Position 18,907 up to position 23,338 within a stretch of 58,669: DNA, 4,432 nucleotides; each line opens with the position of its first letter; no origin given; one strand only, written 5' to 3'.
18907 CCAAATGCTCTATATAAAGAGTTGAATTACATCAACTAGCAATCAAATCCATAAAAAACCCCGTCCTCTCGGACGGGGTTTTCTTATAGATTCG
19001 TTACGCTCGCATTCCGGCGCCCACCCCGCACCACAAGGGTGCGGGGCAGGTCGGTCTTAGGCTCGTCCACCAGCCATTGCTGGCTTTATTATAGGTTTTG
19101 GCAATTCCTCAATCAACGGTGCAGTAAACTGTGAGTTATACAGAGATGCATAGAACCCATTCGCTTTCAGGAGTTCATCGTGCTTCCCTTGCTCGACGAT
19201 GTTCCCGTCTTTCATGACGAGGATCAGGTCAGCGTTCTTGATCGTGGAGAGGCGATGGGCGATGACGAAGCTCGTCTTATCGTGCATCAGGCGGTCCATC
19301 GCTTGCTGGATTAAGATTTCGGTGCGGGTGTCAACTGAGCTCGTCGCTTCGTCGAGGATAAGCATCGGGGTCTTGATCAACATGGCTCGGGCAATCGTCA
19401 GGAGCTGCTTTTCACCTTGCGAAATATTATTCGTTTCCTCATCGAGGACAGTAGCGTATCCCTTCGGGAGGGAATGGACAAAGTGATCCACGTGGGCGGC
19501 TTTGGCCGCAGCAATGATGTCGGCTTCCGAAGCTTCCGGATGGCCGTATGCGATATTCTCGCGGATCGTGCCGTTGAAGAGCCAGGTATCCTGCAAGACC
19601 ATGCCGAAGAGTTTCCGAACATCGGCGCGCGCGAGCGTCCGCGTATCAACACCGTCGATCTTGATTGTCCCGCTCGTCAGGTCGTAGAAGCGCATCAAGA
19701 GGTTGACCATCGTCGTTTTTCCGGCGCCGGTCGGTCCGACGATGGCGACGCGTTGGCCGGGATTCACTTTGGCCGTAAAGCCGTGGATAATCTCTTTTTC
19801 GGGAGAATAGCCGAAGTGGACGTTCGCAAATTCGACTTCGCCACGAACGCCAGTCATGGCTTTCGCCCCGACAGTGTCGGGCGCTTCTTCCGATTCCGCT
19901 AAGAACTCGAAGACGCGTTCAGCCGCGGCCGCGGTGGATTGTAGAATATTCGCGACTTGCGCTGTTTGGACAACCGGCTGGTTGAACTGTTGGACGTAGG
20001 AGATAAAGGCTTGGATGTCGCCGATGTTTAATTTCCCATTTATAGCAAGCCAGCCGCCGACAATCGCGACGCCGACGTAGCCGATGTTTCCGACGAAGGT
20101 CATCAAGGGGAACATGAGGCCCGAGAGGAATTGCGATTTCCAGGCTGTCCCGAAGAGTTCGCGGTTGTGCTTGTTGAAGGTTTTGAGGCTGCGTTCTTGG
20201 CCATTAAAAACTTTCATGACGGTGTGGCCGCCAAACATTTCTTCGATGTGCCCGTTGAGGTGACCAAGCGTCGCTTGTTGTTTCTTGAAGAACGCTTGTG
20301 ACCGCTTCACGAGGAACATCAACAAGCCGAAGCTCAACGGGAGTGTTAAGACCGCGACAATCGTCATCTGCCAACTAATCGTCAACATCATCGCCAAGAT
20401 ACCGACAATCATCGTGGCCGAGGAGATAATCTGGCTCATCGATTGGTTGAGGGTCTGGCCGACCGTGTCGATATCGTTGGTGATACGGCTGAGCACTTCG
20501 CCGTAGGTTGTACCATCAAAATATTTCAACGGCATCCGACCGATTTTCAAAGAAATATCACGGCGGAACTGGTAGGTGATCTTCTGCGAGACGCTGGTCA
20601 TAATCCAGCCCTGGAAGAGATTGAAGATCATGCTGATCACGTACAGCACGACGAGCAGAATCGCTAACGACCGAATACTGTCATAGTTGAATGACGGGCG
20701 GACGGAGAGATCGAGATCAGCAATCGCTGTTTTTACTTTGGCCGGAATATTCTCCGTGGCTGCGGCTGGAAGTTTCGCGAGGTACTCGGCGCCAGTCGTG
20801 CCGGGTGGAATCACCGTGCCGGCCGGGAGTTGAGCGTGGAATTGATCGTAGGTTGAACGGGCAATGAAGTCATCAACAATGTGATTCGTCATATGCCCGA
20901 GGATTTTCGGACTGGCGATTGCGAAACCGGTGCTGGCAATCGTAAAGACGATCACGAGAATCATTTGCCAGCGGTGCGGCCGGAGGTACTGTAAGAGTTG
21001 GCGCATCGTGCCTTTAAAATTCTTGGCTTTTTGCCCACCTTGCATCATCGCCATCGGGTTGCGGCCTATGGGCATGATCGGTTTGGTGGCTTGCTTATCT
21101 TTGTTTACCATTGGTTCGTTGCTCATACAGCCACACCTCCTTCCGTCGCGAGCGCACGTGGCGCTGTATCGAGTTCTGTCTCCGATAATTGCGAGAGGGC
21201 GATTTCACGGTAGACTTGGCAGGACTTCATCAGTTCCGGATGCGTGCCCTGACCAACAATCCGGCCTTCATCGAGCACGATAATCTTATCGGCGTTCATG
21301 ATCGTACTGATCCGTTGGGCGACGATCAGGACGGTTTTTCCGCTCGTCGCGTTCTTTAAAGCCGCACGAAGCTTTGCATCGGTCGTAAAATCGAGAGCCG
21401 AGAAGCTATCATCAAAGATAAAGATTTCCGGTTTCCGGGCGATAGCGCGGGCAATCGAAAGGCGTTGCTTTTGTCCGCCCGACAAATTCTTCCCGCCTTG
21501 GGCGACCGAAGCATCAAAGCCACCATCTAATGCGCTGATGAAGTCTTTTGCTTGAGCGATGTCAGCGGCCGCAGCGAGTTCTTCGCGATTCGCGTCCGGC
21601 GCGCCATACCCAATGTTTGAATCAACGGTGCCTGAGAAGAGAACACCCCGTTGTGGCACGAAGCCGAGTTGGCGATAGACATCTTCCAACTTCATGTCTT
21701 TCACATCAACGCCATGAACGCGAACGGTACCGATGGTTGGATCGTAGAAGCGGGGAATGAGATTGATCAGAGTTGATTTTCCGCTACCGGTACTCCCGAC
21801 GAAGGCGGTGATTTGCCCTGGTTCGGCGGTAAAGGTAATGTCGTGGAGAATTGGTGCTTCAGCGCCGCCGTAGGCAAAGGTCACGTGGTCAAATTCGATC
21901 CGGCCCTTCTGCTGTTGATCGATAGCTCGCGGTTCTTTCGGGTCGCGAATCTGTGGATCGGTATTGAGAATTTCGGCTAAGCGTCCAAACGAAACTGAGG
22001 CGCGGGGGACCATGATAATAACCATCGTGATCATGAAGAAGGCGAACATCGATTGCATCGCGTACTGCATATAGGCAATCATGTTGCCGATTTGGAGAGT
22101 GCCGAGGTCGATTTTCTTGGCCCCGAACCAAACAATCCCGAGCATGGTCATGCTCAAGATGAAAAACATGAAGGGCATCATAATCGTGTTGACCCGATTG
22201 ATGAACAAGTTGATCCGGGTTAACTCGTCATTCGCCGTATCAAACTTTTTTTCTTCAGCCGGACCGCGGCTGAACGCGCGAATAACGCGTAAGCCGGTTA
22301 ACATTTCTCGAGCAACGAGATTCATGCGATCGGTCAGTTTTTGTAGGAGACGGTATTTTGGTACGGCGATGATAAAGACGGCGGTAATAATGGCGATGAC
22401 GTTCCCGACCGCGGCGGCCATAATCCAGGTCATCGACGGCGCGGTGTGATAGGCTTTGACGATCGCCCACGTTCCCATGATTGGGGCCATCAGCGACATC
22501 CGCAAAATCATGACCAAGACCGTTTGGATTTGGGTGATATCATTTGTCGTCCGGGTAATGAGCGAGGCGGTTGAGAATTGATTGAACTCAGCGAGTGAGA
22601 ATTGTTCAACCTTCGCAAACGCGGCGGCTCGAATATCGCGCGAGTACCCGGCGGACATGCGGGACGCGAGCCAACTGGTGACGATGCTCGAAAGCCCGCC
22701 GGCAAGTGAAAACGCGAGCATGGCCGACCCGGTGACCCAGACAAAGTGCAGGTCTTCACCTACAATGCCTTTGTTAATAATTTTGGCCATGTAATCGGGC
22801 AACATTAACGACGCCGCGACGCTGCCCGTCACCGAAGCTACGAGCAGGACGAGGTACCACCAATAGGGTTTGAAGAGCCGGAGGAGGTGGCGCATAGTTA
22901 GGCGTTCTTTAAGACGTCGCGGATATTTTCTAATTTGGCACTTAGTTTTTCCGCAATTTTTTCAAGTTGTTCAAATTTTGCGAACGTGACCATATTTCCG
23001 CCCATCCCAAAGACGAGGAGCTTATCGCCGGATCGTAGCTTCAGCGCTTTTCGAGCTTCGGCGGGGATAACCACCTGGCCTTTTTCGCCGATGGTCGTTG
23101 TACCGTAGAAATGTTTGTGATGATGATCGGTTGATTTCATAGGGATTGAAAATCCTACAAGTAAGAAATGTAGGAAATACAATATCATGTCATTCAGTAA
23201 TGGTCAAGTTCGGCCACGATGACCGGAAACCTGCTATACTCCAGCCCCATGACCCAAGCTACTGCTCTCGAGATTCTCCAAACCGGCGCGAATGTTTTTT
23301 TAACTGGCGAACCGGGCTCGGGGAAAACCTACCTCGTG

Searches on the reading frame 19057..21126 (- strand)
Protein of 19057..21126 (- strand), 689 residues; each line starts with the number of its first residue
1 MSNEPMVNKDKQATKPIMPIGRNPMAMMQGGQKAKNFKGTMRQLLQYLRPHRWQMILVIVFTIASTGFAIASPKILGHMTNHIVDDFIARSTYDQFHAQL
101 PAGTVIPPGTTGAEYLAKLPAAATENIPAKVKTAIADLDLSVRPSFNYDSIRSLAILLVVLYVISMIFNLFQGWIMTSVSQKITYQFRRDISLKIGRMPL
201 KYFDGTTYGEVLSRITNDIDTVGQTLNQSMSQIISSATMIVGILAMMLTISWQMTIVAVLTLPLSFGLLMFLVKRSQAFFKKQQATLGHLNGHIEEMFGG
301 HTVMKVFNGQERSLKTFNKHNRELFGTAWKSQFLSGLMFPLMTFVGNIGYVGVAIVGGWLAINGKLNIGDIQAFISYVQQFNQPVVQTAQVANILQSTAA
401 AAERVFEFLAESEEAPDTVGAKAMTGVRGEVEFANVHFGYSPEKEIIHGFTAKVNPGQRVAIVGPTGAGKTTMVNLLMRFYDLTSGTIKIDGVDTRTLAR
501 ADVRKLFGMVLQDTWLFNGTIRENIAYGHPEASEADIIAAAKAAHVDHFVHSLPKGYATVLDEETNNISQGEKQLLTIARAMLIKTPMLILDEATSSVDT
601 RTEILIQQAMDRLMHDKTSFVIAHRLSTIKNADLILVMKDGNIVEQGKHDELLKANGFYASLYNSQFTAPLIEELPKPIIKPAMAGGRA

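Call 50: search_protein_families(library=padloc, proteins=[window:19057-21126:-], max_evalue=0.00001)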
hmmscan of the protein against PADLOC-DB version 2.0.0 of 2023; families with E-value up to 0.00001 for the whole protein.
window:19057-21126:- (689 aa): 2 families
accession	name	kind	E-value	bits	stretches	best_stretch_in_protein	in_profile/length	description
PDLC04135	mad3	-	1e-26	92.4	1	564-647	260-351/374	mads_3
PDLC04140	mad8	-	7e-08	30.3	1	444-628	14-236/314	mads_8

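Call 51: find_encoding_contigs(protein=window:19057-21126:-, flank=5000, max_places=8)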
Protein window:19057-21126:- (689 aa): 3 contigs read that carry it; 1 place shown.
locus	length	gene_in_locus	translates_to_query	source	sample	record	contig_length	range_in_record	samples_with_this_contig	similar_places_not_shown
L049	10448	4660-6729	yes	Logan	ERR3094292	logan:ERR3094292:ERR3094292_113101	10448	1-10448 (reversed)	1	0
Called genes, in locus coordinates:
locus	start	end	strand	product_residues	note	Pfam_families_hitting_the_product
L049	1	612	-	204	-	?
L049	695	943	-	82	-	PF01541:GIY-YIG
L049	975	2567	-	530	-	PF05970:PIF1, PF13191:AAA_16 (faint), PF13245:AAA_19, PF13604:AAA_30, PF01443:Viral_helicase1 (faint), PF07728:AAA_5 (weak), PF13401:AAA_22, PF21530:Pif1_2B_dom, +1 more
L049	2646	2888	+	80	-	PF04014:MazE_antitoxin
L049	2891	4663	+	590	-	PF00664:ABC_membrane, PF00005:ABC_tran, PF02463:SMC_N (faint)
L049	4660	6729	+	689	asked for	PF00664:ABC_membrane, PF00005:ABC_tran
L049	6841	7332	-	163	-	PF14367:DUF4411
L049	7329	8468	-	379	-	PF06114:Peptidase_M78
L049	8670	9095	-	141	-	PF08570:DUF1761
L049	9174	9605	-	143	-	-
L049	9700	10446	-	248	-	?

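Call 53: find_homologous_proteins(query=window:19060-21126:-, max_evalue=1e-100)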
Query window:19060-21126:- (689 aa): 8000 proteins with E <= 1e-100 among 8000 candidates; the best 120 are listed.
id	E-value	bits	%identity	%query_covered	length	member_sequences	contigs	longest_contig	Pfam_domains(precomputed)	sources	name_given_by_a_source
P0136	0.0e+0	1534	100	100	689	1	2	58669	PF00005.34,PF00664.29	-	-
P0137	0.0e+0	1358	88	100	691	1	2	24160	PF00005.34,PF02463.26,PF00664.29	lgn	-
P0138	0.0e+0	1344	86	100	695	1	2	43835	PF00005.34,PF02463.26,PF00664.29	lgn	-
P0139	0.0e+0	1333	86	100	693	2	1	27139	PF00005.34,PF02463.26,PF00664.29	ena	-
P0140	0.0e+0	1287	83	100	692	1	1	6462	PF00005.34,PF00664.29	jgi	jgi:ATP-binding cassette subfamily B protein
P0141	0.0e+0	1257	80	100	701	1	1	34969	PF00005.34,PF02463.26,PF00664.29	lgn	-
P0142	0.0e+0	1251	82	96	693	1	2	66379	PF00005.34,PF00664.29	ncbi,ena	-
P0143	0.0e+0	1247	81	100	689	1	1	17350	PF00005.34,PF00664.29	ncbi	-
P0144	0.0e+0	1241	80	99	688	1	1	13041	PF00005.34,PF00664.29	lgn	-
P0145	0.0e+0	1231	79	100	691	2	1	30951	PF00005.34,PF02463.26,PF00664.29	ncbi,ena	-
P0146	0.0e+0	1219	79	98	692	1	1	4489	PF00005.34,PF02463.26,PF00664.29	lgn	-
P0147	0.0e+0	1219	82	97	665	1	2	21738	PF00005.34,PF02463.26,PF00664.29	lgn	-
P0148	0.0e+0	1201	79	98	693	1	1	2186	PF00005.34,PF00664.29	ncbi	-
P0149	0.0e+0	1195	78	100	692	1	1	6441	PF00005.34,PF02463.26,PF00664.29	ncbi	-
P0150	0.0e+0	1191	79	97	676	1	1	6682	PF00005.34,PF02463.26,PF00664.29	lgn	-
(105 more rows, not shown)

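Call 54: find_encoding_contigs(protein=P0137, flank=6000, max_places=2)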
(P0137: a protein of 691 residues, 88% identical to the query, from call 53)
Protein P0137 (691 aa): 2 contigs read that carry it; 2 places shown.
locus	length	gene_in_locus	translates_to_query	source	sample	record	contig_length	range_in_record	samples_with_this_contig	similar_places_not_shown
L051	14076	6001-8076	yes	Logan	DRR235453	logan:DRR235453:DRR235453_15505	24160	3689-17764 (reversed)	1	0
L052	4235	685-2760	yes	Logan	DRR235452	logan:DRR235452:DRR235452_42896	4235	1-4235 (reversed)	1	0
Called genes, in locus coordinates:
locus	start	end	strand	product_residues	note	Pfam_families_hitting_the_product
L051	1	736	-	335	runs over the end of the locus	PF07907:YibE_F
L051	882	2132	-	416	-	PF09992:NAGPA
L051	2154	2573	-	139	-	PF00892:EamA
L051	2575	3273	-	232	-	-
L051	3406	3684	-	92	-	PF00076:RRM_1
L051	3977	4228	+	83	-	PF04014:MazE_antitoxin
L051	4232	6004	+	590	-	PF00664:ABC_membrane, PF00005:ABC_tran, PF02463:SMC_N (faint)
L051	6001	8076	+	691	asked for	PF00664:ABC_membrane, PF00005:ABC_tran, PF02463:SMC_N (faint)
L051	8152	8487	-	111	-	-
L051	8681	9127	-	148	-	-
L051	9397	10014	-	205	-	-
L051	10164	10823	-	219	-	-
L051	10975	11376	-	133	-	PF08570:DUF1761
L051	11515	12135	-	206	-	PF06161:DUF975 (faint), PF10110:GPDPase_memb (weak)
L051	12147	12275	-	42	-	-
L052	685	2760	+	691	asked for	PF00664:ABC_membrane, PF00005:ABC_tran, PF02463:SMC_N (faint)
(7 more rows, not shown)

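Call 55: find_encoding_contigs(protein=P0138, flank=6000, max_places=2)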
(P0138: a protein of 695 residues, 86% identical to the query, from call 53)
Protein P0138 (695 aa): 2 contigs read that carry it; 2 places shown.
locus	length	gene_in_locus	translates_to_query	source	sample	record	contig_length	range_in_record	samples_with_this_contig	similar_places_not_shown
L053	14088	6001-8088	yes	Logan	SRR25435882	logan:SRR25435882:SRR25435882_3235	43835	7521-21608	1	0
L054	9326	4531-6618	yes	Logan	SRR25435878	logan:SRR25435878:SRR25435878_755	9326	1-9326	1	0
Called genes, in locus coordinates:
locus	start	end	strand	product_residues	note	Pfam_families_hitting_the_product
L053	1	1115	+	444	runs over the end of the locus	-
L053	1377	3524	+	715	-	PF02518:HATPase_c, PF00204:DNA_gyraseB, PF01751:Toprim, PF00986:DNA_gyraseB_C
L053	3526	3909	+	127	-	-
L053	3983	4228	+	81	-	PF04014:MazE_antitoxin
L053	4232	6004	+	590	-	PF00664:ABC_membrane, PF00005:ABC_tran, PF02463:SMC_N (faint)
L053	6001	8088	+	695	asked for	PF00664:ABC_membrane, PF00005:ABC_tran, PF02463:SMC_N (faint)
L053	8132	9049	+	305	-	PF00005:ABC_tran, PF02463:SMC_N (faint), PF13175:AAA_15 (faint), PF13304:AAA_21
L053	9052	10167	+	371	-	PF12679:ABC2_membrane_2, PF12698:ABC2_membrane_3, PF01061:ABC2_membrane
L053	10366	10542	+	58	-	-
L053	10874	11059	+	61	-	PF00584:SecE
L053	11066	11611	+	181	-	PF02357:NusG, PF00467:KOW (weak)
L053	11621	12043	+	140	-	PF03946:Ribosomal_L11_N, PF00298:Ribosomal_L11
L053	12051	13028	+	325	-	PF18920:DUF5671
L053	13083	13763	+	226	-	PF00687:Ribosomal_L1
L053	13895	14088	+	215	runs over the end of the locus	PF13401:AAA_22 (weak), PF13521:AAA_28 (weak), PF02223:Thymidylate_kin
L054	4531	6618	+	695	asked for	PF00664:ABC_membrane, PF00005:ABC_tran, PF02463:SMC_N (faint)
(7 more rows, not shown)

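Call 56: find_encoding_contigs(protein=P0139, flank=6000, max_places=2)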
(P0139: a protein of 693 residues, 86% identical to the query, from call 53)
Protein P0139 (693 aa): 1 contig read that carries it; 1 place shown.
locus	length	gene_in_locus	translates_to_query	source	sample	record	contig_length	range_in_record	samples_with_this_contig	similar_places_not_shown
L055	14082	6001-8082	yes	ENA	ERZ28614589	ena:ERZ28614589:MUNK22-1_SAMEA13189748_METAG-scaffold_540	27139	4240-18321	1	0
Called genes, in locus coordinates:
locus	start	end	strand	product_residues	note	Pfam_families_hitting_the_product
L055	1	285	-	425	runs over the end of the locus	PF09992:NAGPA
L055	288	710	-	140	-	PF00892:EamA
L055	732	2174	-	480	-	PF02366:PMT (weak), PF02516:STT3 (weak), PF13231:PMT_2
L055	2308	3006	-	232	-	-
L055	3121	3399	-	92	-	PF00076:RRM_1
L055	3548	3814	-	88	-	-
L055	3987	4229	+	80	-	PF04014:MazE_antitoxin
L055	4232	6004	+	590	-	PF00664:ABC_membrane, PF00005:ABC_tran, PF02463:SMC_N (faint)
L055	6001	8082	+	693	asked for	PF00664:ABC_membrane, PF00005:ABC_tran, PF02463:SMC_N (faint)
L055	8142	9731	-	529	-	-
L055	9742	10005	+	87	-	-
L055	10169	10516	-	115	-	-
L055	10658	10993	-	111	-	-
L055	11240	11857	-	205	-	-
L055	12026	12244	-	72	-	-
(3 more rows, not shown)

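Call 57: find_encoding_contigs(protein=P0142, flank=6000, max_places=2)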
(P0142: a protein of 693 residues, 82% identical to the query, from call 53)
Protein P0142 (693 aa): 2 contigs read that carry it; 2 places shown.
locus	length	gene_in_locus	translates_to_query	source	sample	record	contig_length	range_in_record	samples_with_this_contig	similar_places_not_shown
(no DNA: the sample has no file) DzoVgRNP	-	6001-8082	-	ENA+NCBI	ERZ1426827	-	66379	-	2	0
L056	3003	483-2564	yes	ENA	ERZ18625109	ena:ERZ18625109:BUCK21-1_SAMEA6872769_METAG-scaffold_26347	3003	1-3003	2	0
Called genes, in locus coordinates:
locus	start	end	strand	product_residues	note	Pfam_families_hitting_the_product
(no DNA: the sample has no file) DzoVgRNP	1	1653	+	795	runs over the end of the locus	PF00479:G6PD_N, PF02781:G6PD_C, PF03446:NAD_binding_2, PF00393:6PGD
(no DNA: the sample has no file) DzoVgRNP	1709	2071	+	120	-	PF07885:Ion_trans_2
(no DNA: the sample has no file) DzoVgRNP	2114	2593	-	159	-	-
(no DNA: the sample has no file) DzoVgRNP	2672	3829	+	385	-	-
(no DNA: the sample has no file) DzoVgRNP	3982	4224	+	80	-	PF04014:MazE_antitoxin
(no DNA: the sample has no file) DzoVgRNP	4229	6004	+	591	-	PF00664:ABC_membrane, PF00005:ABC_tran, PF02463:SMC_N (faint)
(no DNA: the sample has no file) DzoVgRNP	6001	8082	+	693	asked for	PF00664:ABC_membrane, PF00005:ABC_tran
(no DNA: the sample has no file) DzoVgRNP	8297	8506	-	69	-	-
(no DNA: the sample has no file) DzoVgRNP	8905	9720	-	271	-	-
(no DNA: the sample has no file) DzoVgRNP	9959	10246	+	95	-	-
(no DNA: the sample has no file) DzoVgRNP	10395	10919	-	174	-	-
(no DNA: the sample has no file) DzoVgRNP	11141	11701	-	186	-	PF00293:NUDIX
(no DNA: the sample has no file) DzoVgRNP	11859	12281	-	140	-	-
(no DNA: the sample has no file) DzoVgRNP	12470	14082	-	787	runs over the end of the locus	PF17957:Big_7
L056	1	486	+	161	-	?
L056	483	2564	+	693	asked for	PF00664:ABC_membrane, PF00005:ABC_tran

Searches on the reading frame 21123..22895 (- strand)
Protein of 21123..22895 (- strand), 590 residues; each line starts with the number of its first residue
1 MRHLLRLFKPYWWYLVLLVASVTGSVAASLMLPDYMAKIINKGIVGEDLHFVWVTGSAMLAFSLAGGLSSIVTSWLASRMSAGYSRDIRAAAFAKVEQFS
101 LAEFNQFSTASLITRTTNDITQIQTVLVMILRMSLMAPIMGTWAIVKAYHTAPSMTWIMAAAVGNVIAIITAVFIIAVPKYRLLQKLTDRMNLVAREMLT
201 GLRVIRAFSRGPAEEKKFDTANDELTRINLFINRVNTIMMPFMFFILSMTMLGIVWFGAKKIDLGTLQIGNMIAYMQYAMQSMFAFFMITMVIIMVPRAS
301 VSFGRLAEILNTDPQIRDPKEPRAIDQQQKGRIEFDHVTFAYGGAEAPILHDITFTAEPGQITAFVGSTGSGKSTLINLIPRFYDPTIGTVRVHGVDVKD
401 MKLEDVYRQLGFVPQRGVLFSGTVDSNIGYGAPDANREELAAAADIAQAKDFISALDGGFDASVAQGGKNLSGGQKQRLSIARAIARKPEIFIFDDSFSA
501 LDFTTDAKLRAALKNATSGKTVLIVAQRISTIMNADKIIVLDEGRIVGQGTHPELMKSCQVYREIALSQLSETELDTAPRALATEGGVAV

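Call 49: search_protein_families(library=pfam, proteins=[window:21123-22895:-], max_evalue=0.001)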
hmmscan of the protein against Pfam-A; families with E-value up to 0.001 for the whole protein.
window:21123-22895:- (590 aa): 3 families
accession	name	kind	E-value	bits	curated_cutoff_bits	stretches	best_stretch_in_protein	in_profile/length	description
PF00664.28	ABC_membrane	-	1.3e-29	104.2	28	1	18-285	4-273/274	ABC transporter transmembrane region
PF00005.33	ABC_tran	-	6.8e-29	101.7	25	1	350-498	1-136/137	ABC transporter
PF02463.25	SMC_N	-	5.4e-07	29.7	40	1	398-540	118-210/220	RecF/RecN/SMC N terminal domain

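Call 50: search_protein_families(library=padloc, proteins=[window:21123-22895:-], max_evalue=0.00001)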
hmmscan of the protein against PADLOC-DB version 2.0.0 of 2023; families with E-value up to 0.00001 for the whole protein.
window:21123-22895:- (590 aa): 2 families
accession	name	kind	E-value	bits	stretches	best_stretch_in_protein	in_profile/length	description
PDLC04135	mad3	-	3.1e-29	100.7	2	466-556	259-357/374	mads_3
PDLC04140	mad8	-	4.6e-07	27.6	1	346-533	10-238/314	mads_8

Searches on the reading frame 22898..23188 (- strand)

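Call 49: search_protein_families(library=pfam, proteins=[window:22898-23188:-], max_evalue=0.001)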
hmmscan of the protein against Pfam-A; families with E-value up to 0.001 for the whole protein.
window:22898-23188:- (96 aa): 2 families
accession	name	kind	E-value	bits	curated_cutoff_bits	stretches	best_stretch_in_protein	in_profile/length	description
PF04014.23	MazE_antitoxin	-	1.7e-07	31.5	24.7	1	31-60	2-31/48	Antidote-toxin recognition MazE, bacterial antitoxin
PF15937.10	PrlF_antitoxin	-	0.00076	20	32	1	31-76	2-47/99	prlF antitoxin for toxin YhaV_toxin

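Call 50: search_protein_families(library=padloc, proteins=[window:22898-23188:-], max_evalue=0.00001)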
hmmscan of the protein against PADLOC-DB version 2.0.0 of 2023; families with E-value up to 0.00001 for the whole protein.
window:22898-23188:- (96 aa): 0 families
